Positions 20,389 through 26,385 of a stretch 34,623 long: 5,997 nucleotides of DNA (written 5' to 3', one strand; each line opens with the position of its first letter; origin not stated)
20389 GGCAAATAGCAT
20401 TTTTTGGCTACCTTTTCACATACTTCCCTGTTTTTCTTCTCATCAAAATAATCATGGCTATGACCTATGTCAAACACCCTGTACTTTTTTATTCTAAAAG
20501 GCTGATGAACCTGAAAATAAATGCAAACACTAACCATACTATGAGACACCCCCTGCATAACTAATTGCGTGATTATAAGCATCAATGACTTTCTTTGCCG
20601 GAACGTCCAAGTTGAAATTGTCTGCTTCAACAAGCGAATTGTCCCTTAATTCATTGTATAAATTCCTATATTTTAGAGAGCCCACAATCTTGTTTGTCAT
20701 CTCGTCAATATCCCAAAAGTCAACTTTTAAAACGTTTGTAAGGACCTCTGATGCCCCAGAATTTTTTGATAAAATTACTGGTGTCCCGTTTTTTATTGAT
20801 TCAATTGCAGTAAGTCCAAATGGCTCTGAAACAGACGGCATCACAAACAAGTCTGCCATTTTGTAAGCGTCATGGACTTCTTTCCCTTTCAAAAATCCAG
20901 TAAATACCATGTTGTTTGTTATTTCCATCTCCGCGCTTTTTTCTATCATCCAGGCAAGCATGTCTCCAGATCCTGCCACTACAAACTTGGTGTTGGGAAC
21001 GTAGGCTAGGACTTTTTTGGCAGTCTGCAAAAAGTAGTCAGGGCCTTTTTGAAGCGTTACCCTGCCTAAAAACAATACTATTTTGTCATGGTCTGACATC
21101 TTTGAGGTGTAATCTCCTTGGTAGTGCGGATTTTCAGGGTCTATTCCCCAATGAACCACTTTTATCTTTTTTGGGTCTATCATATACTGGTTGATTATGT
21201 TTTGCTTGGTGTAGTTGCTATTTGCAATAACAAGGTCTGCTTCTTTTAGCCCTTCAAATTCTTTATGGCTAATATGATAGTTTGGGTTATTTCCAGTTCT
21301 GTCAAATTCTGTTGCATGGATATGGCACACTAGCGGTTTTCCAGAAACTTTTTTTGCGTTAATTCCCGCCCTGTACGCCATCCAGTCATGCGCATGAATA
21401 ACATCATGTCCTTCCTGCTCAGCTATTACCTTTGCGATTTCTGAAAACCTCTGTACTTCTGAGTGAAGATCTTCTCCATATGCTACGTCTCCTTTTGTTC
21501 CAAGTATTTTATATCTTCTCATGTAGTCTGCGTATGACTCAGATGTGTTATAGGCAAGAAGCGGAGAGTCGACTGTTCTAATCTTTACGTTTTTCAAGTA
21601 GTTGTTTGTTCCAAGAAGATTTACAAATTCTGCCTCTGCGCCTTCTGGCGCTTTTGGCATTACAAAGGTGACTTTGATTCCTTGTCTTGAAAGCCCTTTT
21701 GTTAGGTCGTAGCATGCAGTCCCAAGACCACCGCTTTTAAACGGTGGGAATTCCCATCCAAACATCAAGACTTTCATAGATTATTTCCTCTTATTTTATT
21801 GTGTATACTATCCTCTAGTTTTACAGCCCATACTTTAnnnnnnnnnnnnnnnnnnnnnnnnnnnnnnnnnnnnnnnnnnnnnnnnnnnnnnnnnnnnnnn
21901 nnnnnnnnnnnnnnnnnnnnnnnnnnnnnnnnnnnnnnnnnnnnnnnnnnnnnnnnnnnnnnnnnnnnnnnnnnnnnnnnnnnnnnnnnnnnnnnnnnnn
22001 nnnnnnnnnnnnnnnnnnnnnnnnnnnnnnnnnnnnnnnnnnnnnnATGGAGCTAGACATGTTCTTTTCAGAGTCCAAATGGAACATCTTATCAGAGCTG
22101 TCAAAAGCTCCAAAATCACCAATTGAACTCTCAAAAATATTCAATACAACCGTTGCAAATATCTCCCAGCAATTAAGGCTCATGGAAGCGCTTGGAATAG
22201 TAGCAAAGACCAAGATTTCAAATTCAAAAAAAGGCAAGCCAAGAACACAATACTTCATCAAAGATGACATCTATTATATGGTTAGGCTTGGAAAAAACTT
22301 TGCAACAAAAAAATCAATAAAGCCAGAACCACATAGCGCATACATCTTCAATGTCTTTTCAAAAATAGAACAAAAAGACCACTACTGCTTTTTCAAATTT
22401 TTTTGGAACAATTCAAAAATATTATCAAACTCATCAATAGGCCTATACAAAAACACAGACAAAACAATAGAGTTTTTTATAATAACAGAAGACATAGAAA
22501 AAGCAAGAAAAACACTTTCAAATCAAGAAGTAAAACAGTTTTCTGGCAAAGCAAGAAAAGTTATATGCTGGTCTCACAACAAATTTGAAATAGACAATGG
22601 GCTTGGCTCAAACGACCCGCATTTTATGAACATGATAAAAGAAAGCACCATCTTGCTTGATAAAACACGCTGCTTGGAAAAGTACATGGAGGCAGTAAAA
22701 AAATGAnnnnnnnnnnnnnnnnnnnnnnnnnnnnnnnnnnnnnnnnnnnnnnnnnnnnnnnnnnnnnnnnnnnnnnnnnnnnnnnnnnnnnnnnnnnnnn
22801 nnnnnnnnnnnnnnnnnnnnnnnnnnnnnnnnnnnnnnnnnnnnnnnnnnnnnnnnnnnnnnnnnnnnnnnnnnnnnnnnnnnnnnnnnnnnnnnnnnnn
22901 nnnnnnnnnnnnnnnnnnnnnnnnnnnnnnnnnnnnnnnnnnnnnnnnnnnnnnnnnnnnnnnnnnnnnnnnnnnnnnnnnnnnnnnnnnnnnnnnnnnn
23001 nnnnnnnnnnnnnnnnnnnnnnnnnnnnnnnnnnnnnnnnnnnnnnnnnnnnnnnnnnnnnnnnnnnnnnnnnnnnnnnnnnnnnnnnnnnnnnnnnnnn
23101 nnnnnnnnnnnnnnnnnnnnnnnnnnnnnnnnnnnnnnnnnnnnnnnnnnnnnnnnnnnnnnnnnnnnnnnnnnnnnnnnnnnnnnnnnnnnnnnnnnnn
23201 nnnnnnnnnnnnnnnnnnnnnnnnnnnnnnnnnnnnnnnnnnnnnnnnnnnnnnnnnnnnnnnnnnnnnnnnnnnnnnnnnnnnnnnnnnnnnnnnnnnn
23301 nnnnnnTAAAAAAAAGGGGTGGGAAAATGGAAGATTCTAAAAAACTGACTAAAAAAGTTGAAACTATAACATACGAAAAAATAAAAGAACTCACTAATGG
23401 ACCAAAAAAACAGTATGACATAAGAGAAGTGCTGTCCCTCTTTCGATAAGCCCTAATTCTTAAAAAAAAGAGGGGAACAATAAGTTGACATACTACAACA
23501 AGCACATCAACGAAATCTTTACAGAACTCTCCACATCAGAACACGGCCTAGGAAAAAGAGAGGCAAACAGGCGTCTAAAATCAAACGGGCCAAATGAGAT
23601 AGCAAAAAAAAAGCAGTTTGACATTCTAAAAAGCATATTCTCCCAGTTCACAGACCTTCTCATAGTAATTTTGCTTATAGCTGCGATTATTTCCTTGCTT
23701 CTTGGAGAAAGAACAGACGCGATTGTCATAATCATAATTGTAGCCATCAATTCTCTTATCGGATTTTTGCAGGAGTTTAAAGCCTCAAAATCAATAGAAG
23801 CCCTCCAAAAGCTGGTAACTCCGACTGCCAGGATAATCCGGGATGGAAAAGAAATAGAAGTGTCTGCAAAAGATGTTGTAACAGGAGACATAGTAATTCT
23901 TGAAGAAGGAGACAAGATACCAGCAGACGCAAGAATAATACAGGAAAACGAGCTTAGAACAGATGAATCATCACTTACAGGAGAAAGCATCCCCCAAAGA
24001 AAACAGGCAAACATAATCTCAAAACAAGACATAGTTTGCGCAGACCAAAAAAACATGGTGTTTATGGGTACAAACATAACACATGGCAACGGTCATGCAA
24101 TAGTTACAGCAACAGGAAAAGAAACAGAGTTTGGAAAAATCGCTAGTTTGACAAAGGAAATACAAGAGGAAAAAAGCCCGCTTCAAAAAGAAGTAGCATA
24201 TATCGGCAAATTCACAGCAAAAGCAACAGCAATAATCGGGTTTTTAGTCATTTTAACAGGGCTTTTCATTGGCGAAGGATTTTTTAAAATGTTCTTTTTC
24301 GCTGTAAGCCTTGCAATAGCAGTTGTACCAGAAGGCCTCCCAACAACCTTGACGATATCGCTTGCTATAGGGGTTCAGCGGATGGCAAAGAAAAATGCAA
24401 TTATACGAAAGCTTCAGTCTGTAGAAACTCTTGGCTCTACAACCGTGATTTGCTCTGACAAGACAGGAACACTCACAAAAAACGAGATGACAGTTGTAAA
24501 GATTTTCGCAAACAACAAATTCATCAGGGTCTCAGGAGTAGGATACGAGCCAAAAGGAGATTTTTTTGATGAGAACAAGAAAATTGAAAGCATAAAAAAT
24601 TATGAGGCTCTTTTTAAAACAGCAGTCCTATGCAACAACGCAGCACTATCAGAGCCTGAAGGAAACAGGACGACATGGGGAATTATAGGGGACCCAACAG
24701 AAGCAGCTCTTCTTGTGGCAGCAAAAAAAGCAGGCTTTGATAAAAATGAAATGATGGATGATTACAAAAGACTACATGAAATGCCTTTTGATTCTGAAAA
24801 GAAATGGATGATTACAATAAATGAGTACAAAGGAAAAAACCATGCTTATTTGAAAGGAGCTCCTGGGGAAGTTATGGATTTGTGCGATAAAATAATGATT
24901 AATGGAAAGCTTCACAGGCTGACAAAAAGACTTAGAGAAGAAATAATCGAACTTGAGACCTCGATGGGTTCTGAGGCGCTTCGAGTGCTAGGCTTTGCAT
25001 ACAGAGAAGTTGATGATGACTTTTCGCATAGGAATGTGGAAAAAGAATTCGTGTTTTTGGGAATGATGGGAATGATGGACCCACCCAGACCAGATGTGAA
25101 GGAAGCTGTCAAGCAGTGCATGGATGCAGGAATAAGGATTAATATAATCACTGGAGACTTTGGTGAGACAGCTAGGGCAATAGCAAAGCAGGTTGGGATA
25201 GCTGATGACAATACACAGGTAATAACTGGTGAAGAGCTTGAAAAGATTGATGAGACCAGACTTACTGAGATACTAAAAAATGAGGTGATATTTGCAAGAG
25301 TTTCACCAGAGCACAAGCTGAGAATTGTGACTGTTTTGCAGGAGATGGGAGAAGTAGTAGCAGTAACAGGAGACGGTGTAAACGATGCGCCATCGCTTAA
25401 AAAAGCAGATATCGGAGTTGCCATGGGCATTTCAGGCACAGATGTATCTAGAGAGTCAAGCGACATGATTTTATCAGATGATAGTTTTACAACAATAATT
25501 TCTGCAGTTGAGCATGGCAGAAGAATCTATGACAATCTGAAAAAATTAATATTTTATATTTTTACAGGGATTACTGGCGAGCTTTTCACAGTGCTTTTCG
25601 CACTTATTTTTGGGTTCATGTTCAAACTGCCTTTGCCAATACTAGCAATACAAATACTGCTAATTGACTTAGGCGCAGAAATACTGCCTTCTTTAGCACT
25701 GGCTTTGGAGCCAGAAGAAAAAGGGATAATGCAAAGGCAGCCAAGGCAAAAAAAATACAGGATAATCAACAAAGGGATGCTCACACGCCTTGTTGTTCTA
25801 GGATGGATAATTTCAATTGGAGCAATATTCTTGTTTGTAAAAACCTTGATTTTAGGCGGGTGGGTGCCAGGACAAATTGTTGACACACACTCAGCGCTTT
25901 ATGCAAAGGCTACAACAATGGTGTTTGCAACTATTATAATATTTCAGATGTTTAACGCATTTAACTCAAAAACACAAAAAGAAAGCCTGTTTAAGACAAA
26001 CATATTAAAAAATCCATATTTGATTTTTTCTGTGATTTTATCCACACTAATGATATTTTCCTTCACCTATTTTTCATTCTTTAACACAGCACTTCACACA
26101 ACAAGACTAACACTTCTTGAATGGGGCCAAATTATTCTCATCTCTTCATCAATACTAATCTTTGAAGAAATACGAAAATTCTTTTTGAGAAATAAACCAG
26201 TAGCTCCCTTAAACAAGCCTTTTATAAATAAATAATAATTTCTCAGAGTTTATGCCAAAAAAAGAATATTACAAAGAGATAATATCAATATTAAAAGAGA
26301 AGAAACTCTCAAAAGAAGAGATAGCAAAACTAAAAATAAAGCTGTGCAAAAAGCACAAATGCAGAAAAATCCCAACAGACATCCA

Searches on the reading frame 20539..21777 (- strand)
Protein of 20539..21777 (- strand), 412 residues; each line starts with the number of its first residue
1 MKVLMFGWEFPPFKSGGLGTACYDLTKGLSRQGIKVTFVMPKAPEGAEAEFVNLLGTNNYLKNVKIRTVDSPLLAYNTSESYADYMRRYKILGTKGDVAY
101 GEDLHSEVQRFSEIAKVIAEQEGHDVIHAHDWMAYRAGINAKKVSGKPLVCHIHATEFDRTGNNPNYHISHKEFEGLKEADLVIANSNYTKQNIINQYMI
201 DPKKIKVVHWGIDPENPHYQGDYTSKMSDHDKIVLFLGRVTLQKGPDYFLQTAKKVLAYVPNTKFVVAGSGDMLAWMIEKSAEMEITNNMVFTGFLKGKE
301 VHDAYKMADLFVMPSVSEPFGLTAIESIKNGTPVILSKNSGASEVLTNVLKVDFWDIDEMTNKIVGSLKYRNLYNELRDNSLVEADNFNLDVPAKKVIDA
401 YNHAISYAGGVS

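Call 5: search_protein_families(library=pfam, proteins=[window:20539-21777:-], max_evalue=0.01)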
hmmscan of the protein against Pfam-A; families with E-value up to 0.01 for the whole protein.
window:20539-21777:- (412 aa): 6 families
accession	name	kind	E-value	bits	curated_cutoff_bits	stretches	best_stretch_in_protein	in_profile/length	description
PF00534.26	Glycos_transf_1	-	4.6e-31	108.1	26.4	1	229-364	13-152/172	Glycosyl transferases group 1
PF13439.12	Glyco_transf_4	-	5.9e-25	88.7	28.5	1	16-215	2-169/170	Glycosyltransferase Family 4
PF13692.12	Glyco_trans_1_4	-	3.6e-24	86.1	27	1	232-365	2-137/142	Glycosyl transferases group 1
PF08323.17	Glyco_transf_5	-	8.1e-21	75.3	22.7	1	2-198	1-228/239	Starch synthase catalytic domain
PF20706.3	GT4-conflict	-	5e-17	62.4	26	1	177-353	144-327/385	Family 4 Glycosyltransferase in conflict systems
PF13579.12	Glyco_trans_4_4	-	2.3e-12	48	29.7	1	16-209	1-156/158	Glycosyl transferase 4-like domain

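Call 44: search_protein_families(library=ncbifam, proteins=[window:20539-21777:-], max_evalue=0.001)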
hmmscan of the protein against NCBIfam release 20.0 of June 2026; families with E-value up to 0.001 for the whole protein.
window:20539-21777:- (412 aa): 44 families (the best 25 are shown)
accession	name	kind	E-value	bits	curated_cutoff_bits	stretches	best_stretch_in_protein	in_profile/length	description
TIGR04157.1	glyco_rSAM_CFB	subfamily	3.2e-33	115.3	400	1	120-351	115-344/406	TIGR04157 family glycosyltransferase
TIGR02149.1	glgA_Coryne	subfamily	5.3e-32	111.4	302.4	1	1-348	1-324/391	glycogen synthase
TIGR03449.1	mycothiol_MshA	equivalog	1.1e-28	100.3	462.5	1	119-405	98-404/406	D-inositol-3-phosphate glycosyltransferase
TIGR02095.1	glgA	subfamily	2.9e-27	95.5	328.45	2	229-347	292-408/477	glycogen/starch synthase, ADP-glucose type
TIGR03999.1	thiol_BshA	equivalog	1.1e-25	90.4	273.7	1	110-402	72-371/375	N-acetyl-alpha-D-glucosaminyl L-malate synthase BshA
NF053513.1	Gtran_IagA_BgsA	equivalog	4.4e-21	75.2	460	1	113-404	33-331/333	LTA glycolipid anchor biosynthesis glycosyltransferase, IagA/BgsA family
TIGR04047.1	MSMEG_0565_glyc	hypoth_equivalog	1.9e-17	63.4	259.85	1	109-402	70-372/373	MSMEG_0565 family glycosyltransferase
NF046085.1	XrtY_assoc_Gly1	equivalog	2.5e-17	62.8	400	1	112-402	86-382/387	XrtY-associated glycosyltransferase XYAG1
NF038295.1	EPS_HpsP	equivalog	3.6e-17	62.4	550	1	194-403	168-386/388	hormogonium polysaccharide biosynthesis glycosyltransferase HpsP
NF001899.0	PRK00654.1-2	equivalog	2.8e-16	59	459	2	227-347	287-405/478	glycogen synthase GlgA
NF049987.1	DaglGlyslTfaseDgs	equivalog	4.4e-16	58.7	500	1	120-351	40-278/332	processive diacylglycerol alpha-glucosyltransferase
NF047684.1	TeichurnBiosyTuaC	equivalog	1.8e-15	56.8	550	1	1-405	1-390/391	teichuronic acid biosynthesis protein TuaC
NF012028.0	PRK15484.1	subfamily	5.5e-15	55.3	618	1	175-378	135-347/380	lipopolysaccharide N-acetylglucosaminyltransferase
NF001898.0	PRK00654.1-1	equivalog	2.2e-13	49.7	603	1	232-341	294-402/477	glycogen synthase GlgA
NF041876.1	EPS_EpsE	equivalog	2.4e-13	50.1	400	1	200-348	183-336/389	exopolysaccharide biosynthesis GT4 family glycosyltransferase EpsE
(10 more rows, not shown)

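Call 45: search_solved_structures(query=window:20539-21777:-, max_evalue=0.00001)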
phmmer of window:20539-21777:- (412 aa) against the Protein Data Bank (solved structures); distinct sequences matched with E-value up to 0.00001: 47.
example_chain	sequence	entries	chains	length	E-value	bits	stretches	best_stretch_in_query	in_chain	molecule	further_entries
3fro_A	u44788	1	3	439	7.4e-19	71.2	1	229-406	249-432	GlgA glycogen synthase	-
2bis_A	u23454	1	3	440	7.4e-19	71.2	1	229-406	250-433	GLGA GLYCOGEN SYNTHASE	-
3l01_A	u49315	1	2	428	6.4e-18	68.1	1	229-401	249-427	GlgA glycogen synthase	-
6n1x_A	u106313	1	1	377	5.1e-16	61.8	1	111-389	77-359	Glycosyltransferase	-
6d9t_A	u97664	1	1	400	6e-16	61.6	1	111-389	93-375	Glycosyl transferase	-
6tvp_A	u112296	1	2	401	7.4e-14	54.7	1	117-347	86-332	Alpha-maltose-1-phosphate synthase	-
3c4q_A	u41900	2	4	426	1.8e-13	53.4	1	119-342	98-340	Predicted glycosyltransferases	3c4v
3c48_A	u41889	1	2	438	2e-13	53.3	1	119-342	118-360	Predicted glycosyltransferases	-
2jjm_A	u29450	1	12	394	6.4e-11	45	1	113-348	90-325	GLYCOSYL TRANSFERASE, GROUP 1 FAMILY PROTEIN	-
6e59_A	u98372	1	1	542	6.6e-11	45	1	229-398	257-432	Substance-P receptor, GlgA glycogen synthase, Substance-P receptor chimera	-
3mbo_A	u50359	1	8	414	7.5e-11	44.8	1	113-348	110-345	Glycosyltransferase, group 1 family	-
6hll_A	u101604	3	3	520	1.7e-10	43.7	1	229-398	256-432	Substance-P receptor,GlgA glycogen synthase,Substance-P receptor | Substance-P receptor,Substance-P receptor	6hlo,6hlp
9m88_C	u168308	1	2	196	2.6e-10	43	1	229-385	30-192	Glycogen synthase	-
2bfw_A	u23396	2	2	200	2.8e-10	42.9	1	229-385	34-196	GLGA GLYCOGEN SYNTHASE | PGS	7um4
7w41_A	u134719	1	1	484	3e-10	42.8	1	229-396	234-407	Gastrin-releasing peptide receptor,GlgA glycogen synthase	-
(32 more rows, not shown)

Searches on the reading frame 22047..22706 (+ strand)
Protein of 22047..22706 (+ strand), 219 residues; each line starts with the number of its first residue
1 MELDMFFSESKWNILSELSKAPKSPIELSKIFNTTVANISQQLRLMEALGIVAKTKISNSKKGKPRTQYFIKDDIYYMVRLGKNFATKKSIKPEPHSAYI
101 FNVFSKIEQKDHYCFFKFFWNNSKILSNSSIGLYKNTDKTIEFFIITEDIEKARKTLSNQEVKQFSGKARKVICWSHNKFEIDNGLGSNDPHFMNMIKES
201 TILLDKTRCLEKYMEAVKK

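Call 5: search_protein_families(library=pfam, proteins=[window:22047-22706:+], max_evalue=0.01)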
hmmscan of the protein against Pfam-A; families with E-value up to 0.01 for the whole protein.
window:22047-22706:+ (219 aa): 4 families
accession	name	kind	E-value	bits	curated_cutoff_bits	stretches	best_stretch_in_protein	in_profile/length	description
PF01022.26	HTH_5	-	1e-06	28.9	22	1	11-54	4-47/47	Bacterial regulatory protein, arsR family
PF25212.1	HVO_A0114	-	0.00024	21.2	27.6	1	3-66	16-78/84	HVO_A0114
PF12840.13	HTH_20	-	0.0005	20.4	27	1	14-53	9-49/51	Helix-turn-helix domain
PF12802.13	MarR_2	-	0.00067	20.2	27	1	10-55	6-53/61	MarR family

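Call 44: search_protein_families(library=ncbifam, proteins=[window:22047-22706:+], max_evalue=0.001)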
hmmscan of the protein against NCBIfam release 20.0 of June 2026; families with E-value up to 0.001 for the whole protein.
window:22047-22706:+ (219 aa): 4 families
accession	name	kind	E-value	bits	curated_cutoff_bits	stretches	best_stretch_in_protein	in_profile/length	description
NF040939.2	trans_reg_lrs14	equivalog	6.5e-08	32.6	90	1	8-83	20-97/103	Lrs14 family HTH-type transcriptional regulator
NF053606.1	Sta1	subfamily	3.2e-06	27.2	80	1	8-78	19-90/100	Sta1 family transcriptional regulator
NF033788.1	HTH_metalloreg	subfamily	3.6e-05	23.5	55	1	9-56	11-59/77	metalloregulator ArsR/SmtB family transcription factor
NF053602.1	Phr_regulator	exception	0.0003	20.4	320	1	3-82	6-84/191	heat shock transcription regulator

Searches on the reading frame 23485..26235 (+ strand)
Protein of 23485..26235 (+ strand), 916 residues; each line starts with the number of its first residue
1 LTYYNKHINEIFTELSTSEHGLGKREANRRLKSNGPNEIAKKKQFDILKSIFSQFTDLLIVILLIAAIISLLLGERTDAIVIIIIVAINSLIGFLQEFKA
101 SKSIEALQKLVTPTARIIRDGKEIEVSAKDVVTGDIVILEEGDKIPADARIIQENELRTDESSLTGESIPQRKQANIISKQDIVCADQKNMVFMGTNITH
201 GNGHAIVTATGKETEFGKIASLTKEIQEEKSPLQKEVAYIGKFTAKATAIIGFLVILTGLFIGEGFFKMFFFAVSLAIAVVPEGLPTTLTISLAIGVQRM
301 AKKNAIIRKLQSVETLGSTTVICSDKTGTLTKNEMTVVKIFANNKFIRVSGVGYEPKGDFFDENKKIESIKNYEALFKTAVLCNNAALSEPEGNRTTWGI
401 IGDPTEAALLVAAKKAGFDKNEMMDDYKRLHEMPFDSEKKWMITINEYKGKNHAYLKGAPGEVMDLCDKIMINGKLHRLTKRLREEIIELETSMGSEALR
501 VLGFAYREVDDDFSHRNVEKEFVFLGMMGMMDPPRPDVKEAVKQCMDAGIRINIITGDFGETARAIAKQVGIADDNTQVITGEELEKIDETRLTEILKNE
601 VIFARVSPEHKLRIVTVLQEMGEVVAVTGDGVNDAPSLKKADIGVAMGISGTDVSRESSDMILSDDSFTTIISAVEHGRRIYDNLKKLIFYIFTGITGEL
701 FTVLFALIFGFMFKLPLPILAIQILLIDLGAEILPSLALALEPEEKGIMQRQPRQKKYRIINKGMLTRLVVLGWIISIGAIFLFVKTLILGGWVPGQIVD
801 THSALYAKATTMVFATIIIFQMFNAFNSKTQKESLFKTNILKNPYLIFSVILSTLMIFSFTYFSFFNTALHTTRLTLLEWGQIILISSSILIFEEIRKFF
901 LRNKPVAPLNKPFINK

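Call 70: search_protein_families(library=pfam, proteins=[window:23485-26235:+], max_evalue=0.00001)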
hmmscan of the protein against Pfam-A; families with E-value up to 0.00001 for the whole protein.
window:23485-26235:+ (916 aa): 5 families
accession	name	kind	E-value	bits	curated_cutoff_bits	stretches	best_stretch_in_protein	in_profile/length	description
PF00122.25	E1-E2_ATPase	-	1.2e-55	188.3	28.1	1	110-303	2-181/181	E1-E2 ATPase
PF00689.26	Cation_ATPase_C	-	9.9e-47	159.4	27.3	1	716-900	1-175/175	Cation transporting ATPase, C-terminus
PF13246.12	Cation_ATPase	-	4.2e-24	84.8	21.7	1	381-470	1-91/91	Cation transport ATPase (P-type)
PF00702.32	Hydrolase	-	6.6e-20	72.8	26.4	1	321-642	3-191/191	haloacid dehalogenase-like hydrolase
PF00690.31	Cation_ATPase_N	-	6.9e-17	61.3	20.4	1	4-70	2-69/69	Cation transporter/ATPase, N-terminus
